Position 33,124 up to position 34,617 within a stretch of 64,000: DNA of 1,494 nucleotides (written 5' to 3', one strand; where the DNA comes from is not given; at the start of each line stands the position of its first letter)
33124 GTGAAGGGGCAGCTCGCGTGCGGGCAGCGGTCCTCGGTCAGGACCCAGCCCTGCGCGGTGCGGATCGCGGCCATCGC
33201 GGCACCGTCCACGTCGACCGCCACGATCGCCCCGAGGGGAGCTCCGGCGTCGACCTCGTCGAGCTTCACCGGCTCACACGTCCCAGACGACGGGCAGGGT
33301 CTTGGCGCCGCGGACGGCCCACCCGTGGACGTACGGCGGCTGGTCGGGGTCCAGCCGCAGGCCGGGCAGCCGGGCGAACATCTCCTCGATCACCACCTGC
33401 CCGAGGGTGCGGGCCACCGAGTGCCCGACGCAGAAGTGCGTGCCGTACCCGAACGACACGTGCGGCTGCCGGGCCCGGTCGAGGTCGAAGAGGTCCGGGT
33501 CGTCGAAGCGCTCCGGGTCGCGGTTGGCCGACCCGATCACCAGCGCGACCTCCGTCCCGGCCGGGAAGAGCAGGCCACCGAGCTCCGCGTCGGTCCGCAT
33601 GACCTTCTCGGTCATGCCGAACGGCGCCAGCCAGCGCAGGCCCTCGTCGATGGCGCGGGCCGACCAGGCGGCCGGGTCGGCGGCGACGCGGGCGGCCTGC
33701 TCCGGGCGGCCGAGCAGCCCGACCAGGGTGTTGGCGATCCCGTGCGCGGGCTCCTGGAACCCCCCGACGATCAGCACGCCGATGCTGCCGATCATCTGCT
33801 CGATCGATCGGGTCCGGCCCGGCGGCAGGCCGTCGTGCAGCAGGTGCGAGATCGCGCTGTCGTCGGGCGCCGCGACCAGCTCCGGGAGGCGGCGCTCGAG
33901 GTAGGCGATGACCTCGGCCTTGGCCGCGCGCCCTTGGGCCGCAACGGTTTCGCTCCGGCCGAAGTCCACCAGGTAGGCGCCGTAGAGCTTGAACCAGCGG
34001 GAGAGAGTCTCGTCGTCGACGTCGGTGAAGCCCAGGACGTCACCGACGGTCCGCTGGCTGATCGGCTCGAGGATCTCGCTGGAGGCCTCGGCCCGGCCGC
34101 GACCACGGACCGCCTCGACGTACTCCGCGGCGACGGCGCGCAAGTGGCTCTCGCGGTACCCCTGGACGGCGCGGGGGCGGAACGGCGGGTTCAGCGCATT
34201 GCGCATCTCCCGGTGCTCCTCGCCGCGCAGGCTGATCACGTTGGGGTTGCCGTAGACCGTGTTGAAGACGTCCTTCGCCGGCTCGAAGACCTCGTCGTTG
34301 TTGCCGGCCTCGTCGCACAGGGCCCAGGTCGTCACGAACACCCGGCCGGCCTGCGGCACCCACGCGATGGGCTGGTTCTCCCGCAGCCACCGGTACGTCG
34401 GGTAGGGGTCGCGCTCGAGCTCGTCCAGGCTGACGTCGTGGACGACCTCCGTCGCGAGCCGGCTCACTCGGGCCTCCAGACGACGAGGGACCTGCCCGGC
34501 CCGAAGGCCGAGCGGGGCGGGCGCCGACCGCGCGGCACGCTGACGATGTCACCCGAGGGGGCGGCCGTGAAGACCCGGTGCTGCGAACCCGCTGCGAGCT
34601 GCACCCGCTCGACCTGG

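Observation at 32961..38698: Cytochrome P450 + Rieske protein translationally coupled to hspR, bridging the dnaK operon and a HAIR-controlled clpB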

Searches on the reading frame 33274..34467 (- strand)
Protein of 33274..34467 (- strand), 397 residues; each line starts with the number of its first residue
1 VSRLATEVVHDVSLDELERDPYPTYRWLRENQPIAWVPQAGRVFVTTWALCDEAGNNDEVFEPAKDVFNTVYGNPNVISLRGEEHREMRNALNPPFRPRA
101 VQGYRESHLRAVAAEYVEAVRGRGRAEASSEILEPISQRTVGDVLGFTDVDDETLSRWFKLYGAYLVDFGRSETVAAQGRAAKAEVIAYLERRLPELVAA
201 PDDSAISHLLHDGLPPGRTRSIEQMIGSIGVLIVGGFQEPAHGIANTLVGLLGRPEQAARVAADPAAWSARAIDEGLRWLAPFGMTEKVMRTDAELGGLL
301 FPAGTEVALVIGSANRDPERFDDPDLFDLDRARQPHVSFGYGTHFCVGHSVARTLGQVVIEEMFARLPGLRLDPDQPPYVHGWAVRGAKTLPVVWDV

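Call 3: search_protein_families(library=pfam, proteins=[window:33274-34467:-])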
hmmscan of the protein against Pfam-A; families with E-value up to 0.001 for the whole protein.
window:33274-34467:- (397 aa): 1 family
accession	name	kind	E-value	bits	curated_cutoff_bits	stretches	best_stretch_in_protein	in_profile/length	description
PF00067.27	p450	-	6.6e-16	58.6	22.8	1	272-363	327-428/462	Cytochrome P450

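Call 11: find_homologous_proteins(query=window:33274-34467:-)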
Query window:33274-34467:- (397 aa): 708 proteins with E <= 0.001 among 8000 candidates; the best 120 are listed.
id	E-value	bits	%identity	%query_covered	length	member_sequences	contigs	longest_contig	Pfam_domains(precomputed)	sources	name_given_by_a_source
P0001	5.0e-242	821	90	99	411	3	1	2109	PF00067.28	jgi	jgi:cytochrome P450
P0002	7.9e-242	821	89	100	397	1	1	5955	PF00067.28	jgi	jgi:cytochrome P450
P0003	3.2e-237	806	88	99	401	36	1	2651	PF00067.28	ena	-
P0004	1.9e-236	803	89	99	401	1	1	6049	PF00067.28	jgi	jgi:cytochrome P450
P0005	1.1e-231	787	87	99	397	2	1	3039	PF00067.28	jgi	jgi:cytochrome P450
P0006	1.6e-224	764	84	100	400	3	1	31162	PF00067.28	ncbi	ncbi:MAG: cytochrome P450 [Actinomycetales bacterium]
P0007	2.0e-218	744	81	99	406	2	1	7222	PF00067.28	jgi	jgi:aromatic O-demethylase, cytochrome P450 subunit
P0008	4.0e-212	723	78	99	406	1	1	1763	PF00067.28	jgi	jgi:cytochrome P450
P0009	2.8e-211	720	78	99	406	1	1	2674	PF00067.28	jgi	jgi:aromatic O-demethylase, cytochrome P450 subunit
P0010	6.7e-210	716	79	99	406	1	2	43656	PF00067.28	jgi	jgi:aromatic O-demethylase, cytochrome P450 subunit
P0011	1.6e-208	711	77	96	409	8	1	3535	PF00067.28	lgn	-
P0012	5.4e-208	709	79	99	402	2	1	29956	PF00067.28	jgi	jgi:cytochrome P450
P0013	1.1e-206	705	78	95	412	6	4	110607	PF00067.28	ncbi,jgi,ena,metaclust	ncbi:MAG TPA: cytochrome P450 [Actinomycetes bacterium]|metaclust:\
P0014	1.5e-206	705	76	99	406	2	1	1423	PF00067.28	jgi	jgi:cytochrome P450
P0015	2.0e-206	704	75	99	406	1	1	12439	PF00067.28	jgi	jgi:aromatic O-demethylase, cytochrome P450 subunit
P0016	2.4e-206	704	76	99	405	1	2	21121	PF00067.28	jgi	jgi:aromatic O-demethylase, cytochrome P450 subunit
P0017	1.8e-203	694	76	99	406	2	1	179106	PF00067.28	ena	-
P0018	1.5e-202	691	75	99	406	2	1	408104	PF00067.28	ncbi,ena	-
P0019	6.6e-202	689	74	99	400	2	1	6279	PF00067.28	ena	-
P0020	3.3e-201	687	76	99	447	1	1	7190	PF00067.28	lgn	-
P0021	2.5e-200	684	74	99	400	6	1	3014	PF00067.28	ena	-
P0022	9.5e-199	679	75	97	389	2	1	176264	PF00067.28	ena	-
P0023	3.3e-198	677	74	99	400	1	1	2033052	PF00067.28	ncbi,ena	-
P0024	8.5e-198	676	74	99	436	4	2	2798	PF00067.28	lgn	-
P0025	2.1e-197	674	74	99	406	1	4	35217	PF00067.28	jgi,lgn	jgi:cytochrome P450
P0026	2.1e-196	671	73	99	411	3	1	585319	PF00067.28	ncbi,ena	-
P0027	1.7e-194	665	72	100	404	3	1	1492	PF00067.28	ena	-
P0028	3.3e-193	661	73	99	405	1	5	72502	PF00067.28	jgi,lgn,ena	-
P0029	5.9e-192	656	73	99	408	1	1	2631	PF00067.28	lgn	-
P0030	8.9e-190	649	71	99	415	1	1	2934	PF00067.28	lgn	-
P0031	3.7e-189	647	71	99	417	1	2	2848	PF00067.28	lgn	-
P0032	2.6e-186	638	70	99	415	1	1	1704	PF00067.28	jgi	jgi:aromatic O-demethylase, cytochrome P450 subunit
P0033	3.0e-185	634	70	99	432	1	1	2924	PF00067.28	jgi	jgi:cytochrome P450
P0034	8.3e-184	630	69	99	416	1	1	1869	PF00067.28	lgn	-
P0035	1.3e-183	629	68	99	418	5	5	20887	PF00067.28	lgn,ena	-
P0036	4.4e-183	627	68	99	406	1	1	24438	PF00067.28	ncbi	-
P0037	2.7e-182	625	68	99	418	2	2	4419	PF00067.28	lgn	-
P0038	4.4e-182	624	68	99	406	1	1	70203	PF00067.28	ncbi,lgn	ncbi:MAG: cytochrome P450 [Actinomycetota bacterium]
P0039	8.9e-182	623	69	99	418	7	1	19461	PF00067.28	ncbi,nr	ncbi:MAG: cytochrome P450 [Actinobacteria bacterium]|nr:cytochrome P450 [Actinomycetota bacterium]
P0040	2.4e-180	618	68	99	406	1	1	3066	PF00067.28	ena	-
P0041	2.7e-180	618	68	99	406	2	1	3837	PF00067.28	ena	-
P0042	3.7e-179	614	65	99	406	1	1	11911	PF00067.28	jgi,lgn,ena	-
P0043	1.2e-178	613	68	99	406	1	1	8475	PF00067.28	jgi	jgi:cytochrome P450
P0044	4.3e-178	611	68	99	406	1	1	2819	PF00067.28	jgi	jgi:cytochrome P450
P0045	5.7e-178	610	66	99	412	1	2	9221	PF00067.28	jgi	jgi:cytochrome P450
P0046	6.1e-178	610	65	99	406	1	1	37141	PF00067.28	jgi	jgi:cytochrome P450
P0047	1.1e-177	610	69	100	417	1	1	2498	PF00067.28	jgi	jgi:cytochrome P450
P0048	1.4e-177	609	67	99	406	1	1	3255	PF00067.28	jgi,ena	-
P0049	2.1e-177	609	67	99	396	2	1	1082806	PF00067.28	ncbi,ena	-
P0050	1.6e-176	606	64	99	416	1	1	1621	PF00067.28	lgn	-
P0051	2.0e-176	605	65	99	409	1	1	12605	PF00067.28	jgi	jgi:cytochrome P450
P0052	3.5e-176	605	66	99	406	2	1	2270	PF00067.28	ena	-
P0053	1.0e-175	603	66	99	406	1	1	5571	PF00067.28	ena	-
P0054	1.4e-175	603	66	98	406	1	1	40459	PF00067.28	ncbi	ncbi:MAG: cytochrome P450 [Actinomycetota bacterium]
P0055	2.9e-175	602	67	99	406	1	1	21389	PF00067.28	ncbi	-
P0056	3.8e-175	601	65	99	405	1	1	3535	PF00067.28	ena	-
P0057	5.1e-175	601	66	99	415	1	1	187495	PF00067.28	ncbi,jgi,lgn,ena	-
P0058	1.1e-174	600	66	99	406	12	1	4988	PF00067.28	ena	-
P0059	1.5e-174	599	67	98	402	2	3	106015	PF00067.28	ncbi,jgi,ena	jgi:cytochrome P450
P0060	3.4e-174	598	64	99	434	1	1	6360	PF00067.28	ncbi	-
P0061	5.7e-174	597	65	99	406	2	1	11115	PF00067.28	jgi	jgi:cytochrome P450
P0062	1.1e-173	596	64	99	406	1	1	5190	PF00067.28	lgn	-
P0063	1.2e-173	596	65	99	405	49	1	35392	PF00067.28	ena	-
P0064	1.6e-173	596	65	99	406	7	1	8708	PF00067.28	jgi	-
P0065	1.6e-173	596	67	100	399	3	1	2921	PF00067.28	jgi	jgi:cytochrome P450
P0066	1.6e-173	596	66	99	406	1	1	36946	PF00067.28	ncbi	ncbi:MAG: cytochrome P450 [Actinomycetota bacterium]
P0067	1.9e-173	596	65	99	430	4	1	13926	PF00067.28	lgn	-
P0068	5.0e-173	594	67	99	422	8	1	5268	PF00067.28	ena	-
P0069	8.5e-173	593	65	99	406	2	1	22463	PF00067.28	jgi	jgi:aromatic O-demethylase, cytochrome P450 subunit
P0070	8.6e-173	593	67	99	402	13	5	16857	PF00067.28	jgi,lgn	jgi:cytochrome P450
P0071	1.2e-172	593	64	99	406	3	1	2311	PF00067.28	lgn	-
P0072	1.8e-172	592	67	99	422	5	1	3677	PF00067.28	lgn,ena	-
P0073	2.2e-172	592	63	99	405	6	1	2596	PF00067.28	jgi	jgi:cytochrome P450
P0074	4.1e-172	591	66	99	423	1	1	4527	PF00067.28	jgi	jgi:cytochrome P450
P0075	4.2e-172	591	67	98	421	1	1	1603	PF00067.28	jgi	-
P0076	4.8e-172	591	66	95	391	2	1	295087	PF00067.28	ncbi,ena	-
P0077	4.9e-172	591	67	99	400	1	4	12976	PF00067.28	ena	-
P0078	4.9e-172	591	67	99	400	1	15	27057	PF00067.28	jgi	jgi:aromatic O-demethylase, cytochrome P450 subunit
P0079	6.7e-172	590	67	99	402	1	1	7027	PF00067.28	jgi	jgi:cytochrome P450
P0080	6.7e-172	590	67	99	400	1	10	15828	PF00067.28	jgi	jgi:cytochrome P450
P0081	8.5e-172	590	65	99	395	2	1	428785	PF00067.28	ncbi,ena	-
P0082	1.3e-171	590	66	99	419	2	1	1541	PF00067.28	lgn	-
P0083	1.4e-171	589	66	98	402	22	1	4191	PF00067.28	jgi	jgi:aromatic O-demethylase, cytochrome P450 subunit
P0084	1.5e-171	589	66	99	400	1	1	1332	PF00067.28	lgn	-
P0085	1.6e-171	589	66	99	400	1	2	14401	PF00067.28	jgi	jgi:aromatic O-demethylase, cytochrome P450 subunit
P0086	1.6e-171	589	66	99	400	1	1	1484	PF00067.28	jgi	-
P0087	2.0e-171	589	66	99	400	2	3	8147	PF00067.28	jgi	jgi:cytochrome P450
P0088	2.8e-171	588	66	99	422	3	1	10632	PF00067.28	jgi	jgi:aromatic O-demethylase, cytochrome P450 subunit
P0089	3.6e-171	588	66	99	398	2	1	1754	PF00067.28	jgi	jgi:aromatic O-demethylase, cytochrome P450 subunit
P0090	4.8e-171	588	66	98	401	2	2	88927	PF00067.28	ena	-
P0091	5.7e-171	587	66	99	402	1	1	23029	PF00067.28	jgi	jgi:cytochrome P450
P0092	6.6e-171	587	66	99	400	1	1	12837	PF00067.28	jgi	-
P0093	6.7e-171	587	64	99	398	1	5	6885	PF00067.28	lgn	-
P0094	9.8e-171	587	66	98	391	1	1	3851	PF00067.28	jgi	jgi:aromatic O-demethylase, cytochrome P450 subunit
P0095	1.0e-170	587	65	99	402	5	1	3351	PF00067.28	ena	-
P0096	1.4e-170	586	67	98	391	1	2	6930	PF00067.28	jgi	jgi:cytochrome P450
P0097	1.7e-170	586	67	99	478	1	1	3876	PF00067.28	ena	-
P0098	2.7e-170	585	64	99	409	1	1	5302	PF00067.28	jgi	jgi:cytochrome P450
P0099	2.9e-170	585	66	99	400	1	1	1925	PF00067.28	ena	-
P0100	4.6e-170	584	65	99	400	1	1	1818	PF00067.28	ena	-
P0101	6.0e-170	584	65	99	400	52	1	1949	PF00067.28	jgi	jgi:cytochrome P450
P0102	8.0e-170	584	66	98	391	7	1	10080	PF00067.28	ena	-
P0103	1.2e-169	583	63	99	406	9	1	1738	PF00067.28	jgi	jgi:cytochrome P450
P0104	1.6e-169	583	64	99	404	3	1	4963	PF00067.28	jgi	jgi:aromatic O-demethylase, cytochrome P450 subunit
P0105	1.7e-169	583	65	99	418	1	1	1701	PF00067.28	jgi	jgi:cytochrome P450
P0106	1.8e-169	582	66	98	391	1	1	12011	PF00067.28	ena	-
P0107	1.8e-169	582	66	98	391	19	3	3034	PF00067.28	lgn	-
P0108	2.9e-169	582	64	99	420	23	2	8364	PF00067.28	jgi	jgi:cytochrome P450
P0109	7.4e-169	580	66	98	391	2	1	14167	PF00067.28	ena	-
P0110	2.3e-168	579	66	98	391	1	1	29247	PF00067.28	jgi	jgi:cytochrome P450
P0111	4.1e-168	578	65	99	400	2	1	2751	PF00067.28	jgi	jgi:aromatic O-demethylase, cytochrome P450 subunit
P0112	4.3e-168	578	66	98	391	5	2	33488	PF00067.28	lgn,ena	-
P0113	5.1e-168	578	64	99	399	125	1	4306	PF00067.28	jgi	jgi:aromatic O-demethylase, cytochrome P450 subunit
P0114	5.3e-168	578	64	99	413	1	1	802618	PF00067.28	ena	-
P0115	6.8e-168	577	65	99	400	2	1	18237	PF00067.28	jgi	jgi:aromatic O-demethylase, cytochrome P450 subunit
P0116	7.1e-168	577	62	99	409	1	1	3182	PF00067.28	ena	-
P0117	8.4e-168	577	66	98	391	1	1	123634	PF00067.28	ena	-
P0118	1.4e-167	576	65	98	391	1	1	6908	PF00067.28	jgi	jgi:aromatic O-demethylase, cytochrome P450 subunit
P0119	1.6e-167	576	66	98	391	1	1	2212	PF00067.28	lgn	-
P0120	3.7e-167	575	66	96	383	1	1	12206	PF00067.28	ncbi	ncbi:MAG: cytochrome P450 [Streptosporangiaceae bacterium]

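Call 12: find_encoding_contigs(protein=P0023, flank=8000, max_places=2)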
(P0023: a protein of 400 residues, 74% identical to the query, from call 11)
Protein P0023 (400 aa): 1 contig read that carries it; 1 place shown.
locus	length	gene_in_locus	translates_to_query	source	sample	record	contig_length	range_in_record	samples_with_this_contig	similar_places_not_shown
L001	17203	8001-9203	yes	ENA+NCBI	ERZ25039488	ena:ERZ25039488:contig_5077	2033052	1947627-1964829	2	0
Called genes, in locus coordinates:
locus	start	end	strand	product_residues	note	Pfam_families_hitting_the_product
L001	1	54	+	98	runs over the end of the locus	-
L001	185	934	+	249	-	PF00106:adh_short, PF13561:adh_short_C2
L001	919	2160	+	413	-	PF11339:DUF3141, PF00561:Abhydrolase_1 (weak), PF06850:PHB_depo_C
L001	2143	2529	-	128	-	PF13560:HTH_31, PF01381:HTH_3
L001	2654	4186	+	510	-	PF02550:AcetylCoA_hydro, PF13336:AcetylCoA_hyd_C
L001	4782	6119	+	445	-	PF07732:Cu-oxidase_3 (weak)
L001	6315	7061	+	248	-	PF07731:Cu-oxidase_2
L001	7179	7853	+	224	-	-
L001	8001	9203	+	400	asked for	PF00067:p450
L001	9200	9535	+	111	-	PF00355:Rieske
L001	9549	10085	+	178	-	PF13527:Acetyltransf_9 (weak), PF00583:Acetyltransf_1, PF13673:Acetyltransf_10 (weak), PF13508:Acetyltransf_7, PF08445:FR47 (weak)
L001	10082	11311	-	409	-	PF04542:Sigma70_r2, PF08281:Sigma70_r4_2, PF20239:DUF6596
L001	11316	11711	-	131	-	PF03795:YCII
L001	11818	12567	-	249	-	PF00106:adh_short, PF13561:adh_short_C2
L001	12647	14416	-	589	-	PF00656:Peptidase_C14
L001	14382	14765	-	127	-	-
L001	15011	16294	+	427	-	PF00999:Na_H_Exchanger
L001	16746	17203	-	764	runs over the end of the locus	PF03176:MMPL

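Call 13: find_encoding_contigs(protein=P0049, flank=8000, max_places=2)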
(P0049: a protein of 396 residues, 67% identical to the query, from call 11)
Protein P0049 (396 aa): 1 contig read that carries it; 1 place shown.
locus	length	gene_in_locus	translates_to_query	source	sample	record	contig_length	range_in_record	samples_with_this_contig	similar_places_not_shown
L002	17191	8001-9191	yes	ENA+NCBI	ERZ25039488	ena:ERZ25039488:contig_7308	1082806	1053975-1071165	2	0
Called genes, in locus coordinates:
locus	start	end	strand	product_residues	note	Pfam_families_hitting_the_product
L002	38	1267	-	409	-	PF07394:DUF1501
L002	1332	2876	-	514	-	PF08811:DUF1800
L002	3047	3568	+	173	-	PF04542:Sigma70_r2, PF08281:Sigma70_r4_2, PF04545:Sigma70_r4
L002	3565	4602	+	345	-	-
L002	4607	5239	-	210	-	PF26035:DUF8010, PF26572:DUF8185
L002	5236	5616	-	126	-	PF03061:4HBT, PF13279:4HBT_2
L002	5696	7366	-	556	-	PF02463:SMC_N (faint), PF00005:ABC_tran, PF13304:AAA_21 (faint), PF13476:AAA_23 (faint), PF12848:ABC_tran_Xtn, PF00005:ABC_tran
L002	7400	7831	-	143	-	PF00436:SSB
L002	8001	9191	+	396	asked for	PF00067:p450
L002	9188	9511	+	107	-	PF00355:Rieske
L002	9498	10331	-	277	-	PF00561:Abhydrolase_1, PF12146:Hydrolase_4, PF12697:Abhydrolase_6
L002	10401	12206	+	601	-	PF13229:Beta_helix (faint), PF02415:Chlam_PMP (faint)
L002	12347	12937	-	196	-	-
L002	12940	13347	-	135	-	PF14534:DUF4440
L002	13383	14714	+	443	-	PF03007:WS_DGAT_cat, PF06974:WS_DGAT_C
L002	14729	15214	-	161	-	-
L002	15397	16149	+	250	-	PF05742:TANGO2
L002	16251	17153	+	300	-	PF00582:Usp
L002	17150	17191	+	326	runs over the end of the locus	PF14512:TM1586_NiRdase (faint), PF00881:Nitroreductase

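Call 14: find_encoding_contigs(protein=P0006, flank=8000, max_places=2)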
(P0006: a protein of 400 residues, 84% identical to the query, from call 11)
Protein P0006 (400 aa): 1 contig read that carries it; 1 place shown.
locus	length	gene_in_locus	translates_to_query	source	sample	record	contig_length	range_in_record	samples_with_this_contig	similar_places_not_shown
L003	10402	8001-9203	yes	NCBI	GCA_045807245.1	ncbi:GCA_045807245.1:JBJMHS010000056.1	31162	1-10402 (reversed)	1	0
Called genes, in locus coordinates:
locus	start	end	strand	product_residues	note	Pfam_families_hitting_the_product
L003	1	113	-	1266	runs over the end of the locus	PF25390:WD40_RLD, PF13540:RCC1_2 (weak)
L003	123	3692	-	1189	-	PF18676:MBG_2, PF25390:WD40_RLD, PF13540:RCC1_2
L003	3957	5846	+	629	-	PF00012:HSP70, PF06723:MreB_Mbl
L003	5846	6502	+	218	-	PF01025:GrpE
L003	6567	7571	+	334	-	PF00226:DnaJ, PF01556:DnaJ_C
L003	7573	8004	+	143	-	PF00376:MerR, PF13411:MerR_1, PF13591:MerR_2 (weak)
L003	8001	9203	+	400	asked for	PF00067:p450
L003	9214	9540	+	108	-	PF00355:Rieske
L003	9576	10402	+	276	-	PF02861:Clp_N, PF13191:AAA_16 (weak), PF23569:NBD_SMAX1, PF00004:AAA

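Call 15: search_solved_structures(query=window:33274-34467:-, max_evalue=0.00001)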
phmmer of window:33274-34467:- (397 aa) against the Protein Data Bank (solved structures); distinct sequences matched with E-value up to 0.00001: 404 (the best 60 are shown).
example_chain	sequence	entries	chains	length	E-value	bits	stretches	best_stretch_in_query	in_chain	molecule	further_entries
8u09_A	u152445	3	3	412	2.1e-90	307.2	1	10-396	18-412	Cytochrome P450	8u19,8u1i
6hqn_A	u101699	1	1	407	1.3e-79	271.6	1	10-397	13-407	Cytochrome P450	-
5ncb_A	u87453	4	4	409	1.6e-79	271.4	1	10-397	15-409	Cytochrome P450 | GcoA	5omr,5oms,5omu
6hqm_A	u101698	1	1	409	2e-79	271.1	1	10-397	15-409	Cytochrome P450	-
6hql_A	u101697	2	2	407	2.4e-79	270.8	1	10-397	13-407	Cytochrome P450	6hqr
6hqp_A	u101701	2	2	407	2.4e-79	270.8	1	10-397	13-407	Cytochrome P450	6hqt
6ycp_A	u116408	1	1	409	2.4e-79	270.8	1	10-397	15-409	Aromatic O-demethylase, cytochrome P450 subunit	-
6hqk_A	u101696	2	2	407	3e-79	270.5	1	10-397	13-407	Cytochrome P450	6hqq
6ycn_A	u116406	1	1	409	3e-79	270.4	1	10-397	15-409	Aromatic O-demethylase, cytochrome P450 subunit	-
6hqo_A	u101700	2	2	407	3.1e-79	270.4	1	10-397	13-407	Cytochrome P450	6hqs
6yco_A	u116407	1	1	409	3.2e-79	270.4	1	10-397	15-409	Aromatic O-demethylase, cytochrome P450 subunit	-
6ycj_A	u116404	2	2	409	3.8e-79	270.1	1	10-397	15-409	Aromatic O-demethylase, cytochrome P450 subunit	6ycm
6ych_A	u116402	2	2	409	5.6e-79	269.6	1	10-397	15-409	Aromatic O-demethylase, cytochrome P450 subunit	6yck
6yct_A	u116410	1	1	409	7.2e-79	269.2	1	10-397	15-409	Cytochrome P450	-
6yci_A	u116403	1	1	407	8.8e-79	268.9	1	10-397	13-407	Aromatic O-demethylase, cytochrome P450 subunit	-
6ycl_A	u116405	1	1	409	8.9e-79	268.9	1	10-397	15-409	Aromatic O-demethylase, cytochrome P450 subunit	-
9ia1_B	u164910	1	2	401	2.5e-77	264.1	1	9-397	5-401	Cytochrome P450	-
6g71_A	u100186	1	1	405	2.1e-53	185.4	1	12-396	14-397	Cytochrome P450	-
3ejb_B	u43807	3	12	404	4.1e-42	148.2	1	81-396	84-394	Biotin biosynthesis cytochrome P450-like enzyme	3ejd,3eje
4e2p_A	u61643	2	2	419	2.9e-37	132.2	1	81-393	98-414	Cytochrome P450 107B1 (P450CVIIB1)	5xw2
6f85_A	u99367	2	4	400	1.3e-36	130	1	73-383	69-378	Cytochrome P450 CYP260A1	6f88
2yoo_A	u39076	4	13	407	1.4e-36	130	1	24-395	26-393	P450 HEME-THIOLATE PROTEIN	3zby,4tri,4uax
6f8a_A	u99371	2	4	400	1.4e-36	129.9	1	73-383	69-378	Cytochrome P450 CYP260A1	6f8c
5liv_A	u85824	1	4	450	1.6e-36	129.8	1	73-383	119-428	Cytochrome P450 CYP260A1,Cytochrome P450 CYP260A1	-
6gmf_A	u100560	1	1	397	2.2e-36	129.3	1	11-393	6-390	Putative cytochrome P450 hydroxylase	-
7ayx_A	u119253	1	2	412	3.5e-36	128.6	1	75-389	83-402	Cytochrome P450 113A1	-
2xkr_A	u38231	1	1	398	1.3e-35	126.8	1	19-395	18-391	PUTATIVE CYTOCHROME P450 142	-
8z9s_A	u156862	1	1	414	2.4e-35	125.8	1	83-395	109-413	Cytochrome P450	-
5z9i_A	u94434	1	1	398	8.7e-35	124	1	84-394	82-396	Putative P450-like enzyme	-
4ggv_A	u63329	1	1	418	1.2e-34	123.6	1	83-379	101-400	Cytochrome P450 superfamily protein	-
8yhn_A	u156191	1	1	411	2.9e-34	122.3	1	67-392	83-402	Cytochrome P450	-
1egy_A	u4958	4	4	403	4e-34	121.8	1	83-394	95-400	CYTOCHROME P450ERYF | CYTOCHROME P450 107A1 | CYTOCHROME P450 ERYF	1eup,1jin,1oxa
4z5p_A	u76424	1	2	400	5.1e-34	121.5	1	20-395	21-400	Cytochrome P450 hydroxylase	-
5z9j_A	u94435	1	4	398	6e-34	121.3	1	84-394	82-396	Putative P450-like enzyme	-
4rm4_A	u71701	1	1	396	8.5e-34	120.8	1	20-371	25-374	Cytochrome P450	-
1s1f_A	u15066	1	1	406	1.4e-33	120.1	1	82-396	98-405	putative cytochrome P450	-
2d0e_A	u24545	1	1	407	1.5e-33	120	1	82-395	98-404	putative cytochrome P450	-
1se6_A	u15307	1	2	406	1.5e-33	120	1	82-395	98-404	putative cytochrome P450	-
3tzo_A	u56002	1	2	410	1.7e-33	119.8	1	83-395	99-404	Putative cytochrome P450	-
1t93_A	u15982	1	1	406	1.8e-33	119.7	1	82-395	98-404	putative cytochrome P450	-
2d09_A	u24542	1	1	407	1.8e-33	119.7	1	82-395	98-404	putative cytochrome P450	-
1jip_A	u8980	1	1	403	2.3e-33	119.3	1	83-394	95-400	CYTOCHROME P450 107A1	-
7smz_A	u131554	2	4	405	3e-33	118.9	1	19-395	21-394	Cytochrome P450 142A3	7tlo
1jio_A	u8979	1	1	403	3.5e-33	118.7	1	83-394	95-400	CYTOCHROME P450 107A1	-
7sh5_A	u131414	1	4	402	1.1e-32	117.1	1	19-395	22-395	Cytochrome P450 142A3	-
2whw_A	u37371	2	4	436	1.6e-32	116.6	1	17-395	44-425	CYTOCHROME P450 MONOOXYGENASE | CYTOCHROME P450 HYDROXYLASE PIKC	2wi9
2vz7_A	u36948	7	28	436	1.6e-32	116.6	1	17-395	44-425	CYTOCHROME P450 MONOOXYGENASE | CYTOCHROME P450 HYDROXYLASE PIKC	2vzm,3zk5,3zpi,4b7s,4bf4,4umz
8gue_A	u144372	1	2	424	1.7e-32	116.5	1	17-395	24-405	Cytochrome P450 monooxygenase PikC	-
7xbm_A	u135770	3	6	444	2e-32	116.2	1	17-395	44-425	Cytochrome P450 monooxygenase PikC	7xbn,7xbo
2bvj_A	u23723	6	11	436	2.2e-32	116.1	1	17-395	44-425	CYTOCHROME P450 MONOOXYGENASE | CYTOCHROME P450 HYDROXYLASE PIKC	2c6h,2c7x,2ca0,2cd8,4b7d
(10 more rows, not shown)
